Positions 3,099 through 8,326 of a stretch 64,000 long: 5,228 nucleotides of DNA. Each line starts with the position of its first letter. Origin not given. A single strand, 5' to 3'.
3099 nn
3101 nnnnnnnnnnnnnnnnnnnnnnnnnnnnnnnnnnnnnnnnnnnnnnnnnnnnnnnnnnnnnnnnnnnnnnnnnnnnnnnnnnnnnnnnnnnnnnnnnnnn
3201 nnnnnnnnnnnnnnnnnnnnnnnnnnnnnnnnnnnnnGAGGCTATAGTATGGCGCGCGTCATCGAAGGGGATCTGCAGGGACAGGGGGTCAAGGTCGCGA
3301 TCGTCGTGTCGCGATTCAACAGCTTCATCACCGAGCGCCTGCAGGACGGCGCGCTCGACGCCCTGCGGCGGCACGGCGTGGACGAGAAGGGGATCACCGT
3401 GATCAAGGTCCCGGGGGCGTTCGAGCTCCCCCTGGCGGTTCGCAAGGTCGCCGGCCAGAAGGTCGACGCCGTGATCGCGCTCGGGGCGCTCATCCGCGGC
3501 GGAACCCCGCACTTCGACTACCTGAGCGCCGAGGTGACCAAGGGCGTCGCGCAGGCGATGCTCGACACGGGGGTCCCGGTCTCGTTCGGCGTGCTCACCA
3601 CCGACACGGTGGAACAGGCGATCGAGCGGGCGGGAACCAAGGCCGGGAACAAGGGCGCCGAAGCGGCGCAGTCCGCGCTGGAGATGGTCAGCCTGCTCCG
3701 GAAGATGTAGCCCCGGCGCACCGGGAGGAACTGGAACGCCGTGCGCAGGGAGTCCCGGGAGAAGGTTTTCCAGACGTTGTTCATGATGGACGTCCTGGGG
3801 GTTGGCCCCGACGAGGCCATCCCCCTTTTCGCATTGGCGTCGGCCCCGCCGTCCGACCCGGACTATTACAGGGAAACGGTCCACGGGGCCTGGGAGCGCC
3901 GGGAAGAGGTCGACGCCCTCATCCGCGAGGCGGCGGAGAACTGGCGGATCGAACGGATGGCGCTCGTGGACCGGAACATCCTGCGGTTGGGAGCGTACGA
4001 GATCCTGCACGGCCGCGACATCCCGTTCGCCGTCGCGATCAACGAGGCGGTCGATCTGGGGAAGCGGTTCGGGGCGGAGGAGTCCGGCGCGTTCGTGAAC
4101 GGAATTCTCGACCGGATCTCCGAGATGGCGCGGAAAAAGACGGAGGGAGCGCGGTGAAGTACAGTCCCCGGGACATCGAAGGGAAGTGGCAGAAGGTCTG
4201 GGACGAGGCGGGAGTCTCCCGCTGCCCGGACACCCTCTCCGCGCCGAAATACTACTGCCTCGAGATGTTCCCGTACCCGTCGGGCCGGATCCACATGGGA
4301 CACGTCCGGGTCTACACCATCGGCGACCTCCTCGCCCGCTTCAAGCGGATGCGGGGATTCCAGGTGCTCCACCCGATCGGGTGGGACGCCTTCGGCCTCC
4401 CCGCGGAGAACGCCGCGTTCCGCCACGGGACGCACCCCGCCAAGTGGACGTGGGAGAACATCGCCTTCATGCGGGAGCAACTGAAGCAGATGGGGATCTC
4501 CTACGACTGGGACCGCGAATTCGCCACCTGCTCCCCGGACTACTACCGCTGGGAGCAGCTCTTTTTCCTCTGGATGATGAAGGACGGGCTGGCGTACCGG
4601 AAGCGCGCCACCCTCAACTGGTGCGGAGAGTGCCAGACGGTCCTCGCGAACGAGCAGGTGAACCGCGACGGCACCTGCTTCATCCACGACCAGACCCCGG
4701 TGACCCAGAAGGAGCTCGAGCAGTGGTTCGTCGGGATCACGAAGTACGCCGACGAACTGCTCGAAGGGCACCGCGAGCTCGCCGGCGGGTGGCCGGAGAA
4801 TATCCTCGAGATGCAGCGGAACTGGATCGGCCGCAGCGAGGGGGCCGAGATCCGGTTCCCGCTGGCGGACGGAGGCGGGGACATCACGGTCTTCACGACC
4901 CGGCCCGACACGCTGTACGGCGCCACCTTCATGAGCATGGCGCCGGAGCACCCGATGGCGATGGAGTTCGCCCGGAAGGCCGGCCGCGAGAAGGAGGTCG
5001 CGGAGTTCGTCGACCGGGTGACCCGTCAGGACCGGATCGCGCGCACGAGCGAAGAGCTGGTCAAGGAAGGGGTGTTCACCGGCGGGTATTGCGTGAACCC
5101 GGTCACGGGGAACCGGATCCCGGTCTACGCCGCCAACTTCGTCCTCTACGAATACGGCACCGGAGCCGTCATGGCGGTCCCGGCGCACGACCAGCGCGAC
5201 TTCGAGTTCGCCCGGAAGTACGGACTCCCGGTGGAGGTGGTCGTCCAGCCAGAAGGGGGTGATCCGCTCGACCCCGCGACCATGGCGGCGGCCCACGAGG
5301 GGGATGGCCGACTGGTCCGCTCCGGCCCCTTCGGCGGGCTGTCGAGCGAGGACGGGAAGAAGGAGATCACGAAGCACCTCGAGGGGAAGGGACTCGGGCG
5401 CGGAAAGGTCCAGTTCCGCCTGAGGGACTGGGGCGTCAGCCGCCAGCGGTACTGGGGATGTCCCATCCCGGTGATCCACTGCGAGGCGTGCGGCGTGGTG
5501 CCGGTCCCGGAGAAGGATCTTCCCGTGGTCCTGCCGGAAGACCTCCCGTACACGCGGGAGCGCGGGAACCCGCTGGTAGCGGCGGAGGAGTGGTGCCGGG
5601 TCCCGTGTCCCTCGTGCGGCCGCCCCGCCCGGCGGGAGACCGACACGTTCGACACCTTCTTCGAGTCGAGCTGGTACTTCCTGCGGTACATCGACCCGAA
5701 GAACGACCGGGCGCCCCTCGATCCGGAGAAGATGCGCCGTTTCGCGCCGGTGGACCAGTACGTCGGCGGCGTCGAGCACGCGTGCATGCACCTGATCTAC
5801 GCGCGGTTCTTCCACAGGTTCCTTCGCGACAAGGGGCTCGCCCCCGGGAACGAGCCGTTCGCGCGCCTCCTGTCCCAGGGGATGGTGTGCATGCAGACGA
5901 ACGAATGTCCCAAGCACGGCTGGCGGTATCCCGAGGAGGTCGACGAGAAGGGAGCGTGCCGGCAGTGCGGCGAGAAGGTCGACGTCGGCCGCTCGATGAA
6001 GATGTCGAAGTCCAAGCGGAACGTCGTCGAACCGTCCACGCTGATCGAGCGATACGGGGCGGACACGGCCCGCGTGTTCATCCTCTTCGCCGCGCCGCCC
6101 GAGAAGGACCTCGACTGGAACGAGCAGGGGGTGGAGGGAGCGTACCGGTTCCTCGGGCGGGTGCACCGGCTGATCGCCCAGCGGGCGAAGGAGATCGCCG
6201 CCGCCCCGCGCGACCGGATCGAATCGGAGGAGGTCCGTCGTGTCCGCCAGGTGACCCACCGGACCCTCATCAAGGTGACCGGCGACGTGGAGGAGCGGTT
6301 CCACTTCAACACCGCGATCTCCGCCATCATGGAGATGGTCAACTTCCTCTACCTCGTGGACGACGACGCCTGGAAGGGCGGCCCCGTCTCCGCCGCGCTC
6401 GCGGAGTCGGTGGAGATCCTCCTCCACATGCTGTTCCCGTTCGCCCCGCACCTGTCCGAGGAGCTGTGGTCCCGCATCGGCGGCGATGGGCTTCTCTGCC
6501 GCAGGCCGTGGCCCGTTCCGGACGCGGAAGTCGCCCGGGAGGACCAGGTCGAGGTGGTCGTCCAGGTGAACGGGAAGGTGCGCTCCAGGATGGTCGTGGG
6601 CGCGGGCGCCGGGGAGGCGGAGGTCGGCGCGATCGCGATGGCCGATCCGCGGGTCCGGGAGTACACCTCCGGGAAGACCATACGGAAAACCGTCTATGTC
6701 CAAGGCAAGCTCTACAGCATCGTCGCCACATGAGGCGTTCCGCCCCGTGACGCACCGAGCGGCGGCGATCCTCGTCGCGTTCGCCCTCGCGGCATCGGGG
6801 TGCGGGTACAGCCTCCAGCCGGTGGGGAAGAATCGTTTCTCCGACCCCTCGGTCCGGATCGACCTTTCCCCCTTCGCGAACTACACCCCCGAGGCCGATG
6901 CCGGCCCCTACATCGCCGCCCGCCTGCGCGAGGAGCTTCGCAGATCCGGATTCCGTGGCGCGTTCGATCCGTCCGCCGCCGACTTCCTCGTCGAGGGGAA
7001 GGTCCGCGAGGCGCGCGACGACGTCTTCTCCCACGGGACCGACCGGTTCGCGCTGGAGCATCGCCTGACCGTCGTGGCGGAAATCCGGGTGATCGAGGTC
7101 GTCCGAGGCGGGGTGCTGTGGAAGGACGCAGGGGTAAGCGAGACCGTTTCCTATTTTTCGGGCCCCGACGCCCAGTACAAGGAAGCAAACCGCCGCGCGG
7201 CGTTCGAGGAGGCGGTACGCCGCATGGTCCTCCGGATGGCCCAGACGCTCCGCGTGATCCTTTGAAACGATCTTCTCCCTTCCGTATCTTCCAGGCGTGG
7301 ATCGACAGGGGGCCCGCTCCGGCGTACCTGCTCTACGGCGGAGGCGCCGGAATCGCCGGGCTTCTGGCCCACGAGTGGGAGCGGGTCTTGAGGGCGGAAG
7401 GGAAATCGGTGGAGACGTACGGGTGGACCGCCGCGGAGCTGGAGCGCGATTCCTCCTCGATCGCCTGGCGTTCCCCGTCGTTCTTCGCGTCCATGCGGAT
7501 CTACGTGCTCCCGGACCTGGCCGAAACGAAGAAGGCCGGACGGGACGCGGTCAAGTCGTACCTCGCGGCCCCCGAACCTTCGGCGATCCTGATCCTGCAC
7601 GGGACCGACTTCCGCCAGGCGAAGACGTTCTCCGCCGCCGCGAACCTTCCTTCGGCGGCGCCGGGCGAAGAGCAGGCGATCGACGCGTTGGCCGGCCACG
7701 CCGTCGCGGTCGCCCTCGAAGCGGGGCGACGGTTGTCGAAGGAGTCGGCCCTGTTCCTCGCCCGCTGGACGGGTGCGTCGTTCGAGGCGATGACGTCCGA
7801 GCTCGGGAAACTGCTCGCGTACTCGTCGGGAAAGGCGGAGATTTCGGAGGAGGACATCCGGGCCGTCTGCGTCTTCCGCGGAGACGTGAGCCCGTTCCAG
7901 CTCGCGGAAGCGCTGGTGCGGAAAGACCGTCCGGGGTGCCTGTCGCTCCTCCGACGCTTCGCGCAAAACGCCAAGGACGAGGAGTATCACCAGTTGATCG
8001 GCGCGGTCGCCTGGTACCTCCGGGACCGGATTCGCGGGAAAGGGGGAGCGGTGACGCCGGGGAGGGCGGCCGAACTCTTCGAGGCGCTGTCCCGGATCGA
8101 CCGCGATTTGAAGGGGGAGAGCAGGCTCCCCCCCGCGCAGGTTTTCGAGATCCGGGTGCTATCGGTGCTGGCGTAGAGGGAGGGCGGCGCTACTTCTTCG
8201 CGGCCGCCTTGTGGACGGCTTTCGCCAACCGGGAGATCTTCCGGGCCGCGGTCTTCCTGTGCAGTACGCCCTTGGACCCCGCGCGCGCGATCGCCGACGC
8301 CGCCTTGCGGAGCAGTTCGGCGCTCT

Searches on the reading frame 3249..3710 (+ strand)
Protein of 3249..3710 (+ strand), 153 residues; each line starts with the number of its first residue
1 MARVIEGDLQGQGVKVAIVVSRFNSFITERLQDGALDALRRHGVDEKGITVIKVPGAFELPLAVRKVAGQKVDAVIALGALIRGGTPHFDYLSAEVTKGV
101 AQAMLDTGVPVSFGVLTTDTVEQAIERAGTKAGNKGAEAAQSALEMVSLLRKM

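Call 41: find_encoding_contigs(protein=window:3249-3710:+, flank=6000, max_places=10)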
Protein window:3249-3710:+ (153 aa): 3 contigs read that carry it; 2 places shown.
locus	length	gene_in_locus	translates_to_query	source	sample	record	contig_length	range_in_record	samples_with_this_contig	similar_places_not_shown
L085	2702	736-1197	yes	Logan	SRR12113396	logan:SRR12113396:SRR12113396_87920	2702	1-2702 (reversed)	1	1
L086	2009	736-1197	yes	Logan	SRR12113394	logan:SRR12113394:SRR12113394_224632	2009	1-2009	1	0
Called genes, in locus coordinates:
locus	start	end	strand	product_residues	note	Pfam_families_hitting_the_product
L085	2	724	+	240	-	?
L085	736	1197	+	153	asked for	PF00885:DMRL_synthase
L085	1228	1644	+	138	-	PF01029:NusB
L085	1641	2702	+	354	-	?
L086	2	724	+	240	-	?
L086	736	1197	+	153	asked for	PF00885:DMRL_synthase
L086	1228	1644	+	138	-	PF01029:NusB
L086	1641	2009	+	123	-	?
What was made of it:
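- Tried and rejected: Only RibH was on record (call 41), and its Logan contigs start at window 2514, short of ribD.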

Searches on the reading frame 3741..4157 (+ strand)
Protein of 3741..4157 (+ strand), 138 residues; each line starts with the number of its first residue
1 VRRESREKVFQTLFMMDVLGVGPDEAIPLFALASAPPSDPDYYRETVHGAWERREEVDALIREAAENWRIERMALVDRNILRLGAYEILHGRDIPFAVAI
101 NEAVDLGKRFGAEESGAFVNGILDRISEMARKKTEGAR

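Call 51: find_encoding_contigs(protein=window:3741-4157:+, flank=6000, max_places=10)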
Protein window:3741-4157:+ (138 aa): no gene with exactly this product is on record in the collection.

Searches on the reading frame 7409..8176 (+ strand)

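Call 76: search_protein_families(library=ncbifam, proteins=[window:7409-8176:+], max_evalue=0.00001)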
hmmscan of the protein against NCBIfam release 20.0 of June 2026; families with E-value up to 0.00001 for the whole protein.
window:7409-8176:+ (255 aa): 1 family
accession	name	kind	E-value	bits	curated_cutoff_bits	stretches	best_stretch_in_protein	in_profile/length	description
TIGR01128.2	holA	equivalog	8.1e-23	81.2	80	1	21-206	52-241/316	DNA polymerase III subunit delta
